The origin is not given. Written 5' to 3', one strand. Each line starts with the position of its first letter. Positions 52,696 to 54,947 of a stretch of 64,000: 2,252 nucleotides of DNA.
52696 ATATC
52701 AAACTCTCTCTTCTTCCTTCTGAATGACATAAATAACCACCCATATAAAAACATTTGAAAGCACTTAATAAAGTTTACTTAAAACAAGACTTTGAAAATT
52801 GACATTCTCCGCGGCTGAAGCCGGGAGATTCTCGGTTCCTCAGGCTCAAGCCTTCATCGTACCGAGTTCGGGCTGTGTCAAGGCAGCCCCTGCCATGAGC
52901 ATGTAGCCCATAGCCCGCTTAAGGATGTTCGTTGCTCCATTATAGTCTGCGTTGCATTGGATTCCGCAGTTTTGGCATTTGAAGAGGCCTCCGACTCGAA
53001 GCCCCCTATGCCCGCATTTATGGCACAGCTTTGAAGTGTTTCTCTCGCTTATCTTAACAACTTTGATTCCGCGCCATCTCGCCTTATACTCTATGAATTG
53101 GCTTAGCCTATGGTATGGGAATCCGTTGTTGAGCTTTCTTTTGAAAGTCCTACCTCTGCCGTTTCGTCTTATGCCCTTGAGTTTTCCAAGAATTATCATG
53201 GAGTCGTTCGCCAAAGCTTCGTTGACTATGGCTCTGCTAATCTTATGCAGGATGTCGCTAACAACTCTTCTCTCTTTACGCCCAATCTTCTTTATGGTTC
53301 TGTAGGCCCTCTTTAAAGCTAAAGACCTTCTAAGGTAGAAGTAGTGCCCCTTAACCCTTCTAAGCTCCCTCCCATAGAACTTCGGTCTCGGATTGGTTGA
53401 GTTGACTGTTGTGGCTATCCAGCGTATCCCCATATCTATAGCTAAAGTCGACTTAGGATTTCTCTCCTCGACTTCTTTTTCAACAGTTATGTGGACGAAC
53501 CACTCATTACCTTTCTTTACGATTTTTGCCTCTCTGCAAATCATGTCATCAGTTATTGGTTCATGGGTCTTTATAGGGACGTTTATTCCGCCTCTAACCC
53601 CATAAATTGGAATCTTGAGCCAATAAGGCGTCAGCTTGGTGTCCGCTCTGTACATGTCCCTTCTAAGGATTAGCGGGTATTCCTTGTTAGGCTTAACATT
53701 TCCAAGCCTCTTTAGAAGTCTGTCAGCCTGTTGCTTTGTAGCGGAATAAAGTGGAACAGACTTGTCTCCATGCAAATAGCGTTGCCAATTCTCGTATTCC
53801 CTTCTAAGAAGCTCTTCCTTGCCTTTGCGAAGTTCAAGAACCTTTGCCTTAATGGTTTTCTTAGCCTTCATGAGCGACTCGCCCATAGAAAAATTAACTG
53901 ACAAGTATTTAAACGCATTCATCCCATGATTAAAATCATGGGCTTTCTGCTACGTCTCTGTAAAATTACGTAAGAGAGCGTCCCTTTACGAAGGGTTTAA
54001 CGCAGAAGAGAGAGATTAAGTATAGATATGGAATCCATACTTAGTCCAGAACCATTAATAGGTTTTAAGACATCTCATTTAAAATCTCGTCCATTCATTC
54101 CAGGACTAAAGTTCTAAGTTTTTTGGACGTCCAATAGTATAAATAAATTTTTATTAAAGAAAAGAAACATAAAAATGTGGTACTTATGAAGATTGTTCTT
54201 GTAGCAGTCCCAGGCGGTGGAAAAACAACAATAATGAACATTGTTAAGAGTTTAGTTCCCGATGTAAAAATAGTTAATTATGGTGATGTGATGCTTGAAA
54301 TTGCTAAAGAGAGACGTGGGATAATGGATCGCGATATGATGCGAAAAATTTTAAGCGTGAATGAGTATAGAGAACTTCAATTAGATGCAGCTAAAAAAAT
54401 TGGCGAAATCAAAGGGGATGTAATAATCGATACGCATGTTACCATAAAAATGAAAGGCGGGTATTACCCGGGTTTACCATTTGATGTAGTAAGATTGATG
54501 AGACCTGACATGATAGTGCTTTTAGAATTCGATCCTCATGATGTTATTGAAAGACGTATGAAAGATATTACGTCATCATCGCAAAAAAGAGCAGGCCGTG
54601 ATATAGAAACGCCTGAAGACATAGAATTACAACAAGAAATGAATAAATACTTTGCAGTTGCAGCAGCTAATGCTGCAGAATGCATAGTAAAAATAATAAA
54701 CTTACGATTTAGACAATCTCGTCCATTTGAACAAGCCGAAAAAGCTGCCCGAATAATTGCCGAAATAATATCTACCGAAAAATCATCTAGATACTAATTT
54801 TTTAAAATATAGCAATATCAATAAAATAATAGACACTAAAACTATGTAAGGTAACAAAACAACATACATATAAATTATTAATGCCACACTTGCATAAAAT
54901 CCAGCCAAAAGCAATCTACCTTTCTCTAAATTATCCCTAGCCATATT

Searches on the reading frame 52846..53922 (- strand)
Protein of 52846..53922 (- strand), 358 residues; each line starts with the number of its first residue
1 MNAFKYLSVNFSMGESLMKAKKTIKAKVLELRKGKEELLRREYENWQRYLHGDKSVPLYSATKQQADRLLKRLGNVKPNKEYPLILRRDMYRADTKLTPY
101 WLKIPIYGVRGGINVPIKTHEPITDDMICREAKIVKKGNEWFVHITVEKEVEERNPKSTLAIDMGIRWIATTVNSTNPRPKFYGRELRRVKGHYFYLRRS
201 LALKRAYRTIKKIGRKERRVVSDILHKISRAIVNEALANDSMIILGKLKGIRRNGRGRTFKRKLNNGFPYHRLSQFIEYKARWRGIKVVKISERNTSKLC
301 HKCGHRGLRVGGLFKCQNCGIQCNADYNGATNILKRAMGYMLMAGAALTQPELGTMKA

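Call 45: search_protein_families(library=pfam, proteins=[window:52846-53922:-], max_evalue=0.00001)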
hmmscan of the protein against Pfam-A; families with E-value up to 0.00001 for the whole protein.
window:52846-53922:- (358 aa): 2 families
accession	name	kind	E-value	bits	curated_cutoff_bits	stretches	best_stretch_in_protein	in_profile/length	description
PF07282.18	Cas12f1-like_TNB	-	1.1e-23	83.6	26.3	1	270-333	1-60/60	Cas12f1-like, TNB domain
PF01385.25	OrfB_IS605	-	6.4e-09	36.5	30.5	1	145-236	4-103/120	Probable transposase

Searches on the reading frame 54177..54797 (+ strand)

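Call 46: search_protein_families(library=pfam, proteins=[window:54177-54797:+], max_evalue=0.00001)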
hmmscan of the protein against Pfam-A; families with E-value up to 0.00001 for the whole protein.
window:54177-54797:+ (206 aa): 2 families
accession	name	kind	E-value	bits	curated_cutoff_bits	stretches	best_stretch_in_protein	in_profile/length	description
PF13207.12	AAA_17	-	1.6e-29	103.4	27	1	10-138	2-130/136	AAA domain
PF13238.12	AAA_18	-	8.9e-06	26.6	29.4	0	6-144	1-125/128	AAA domain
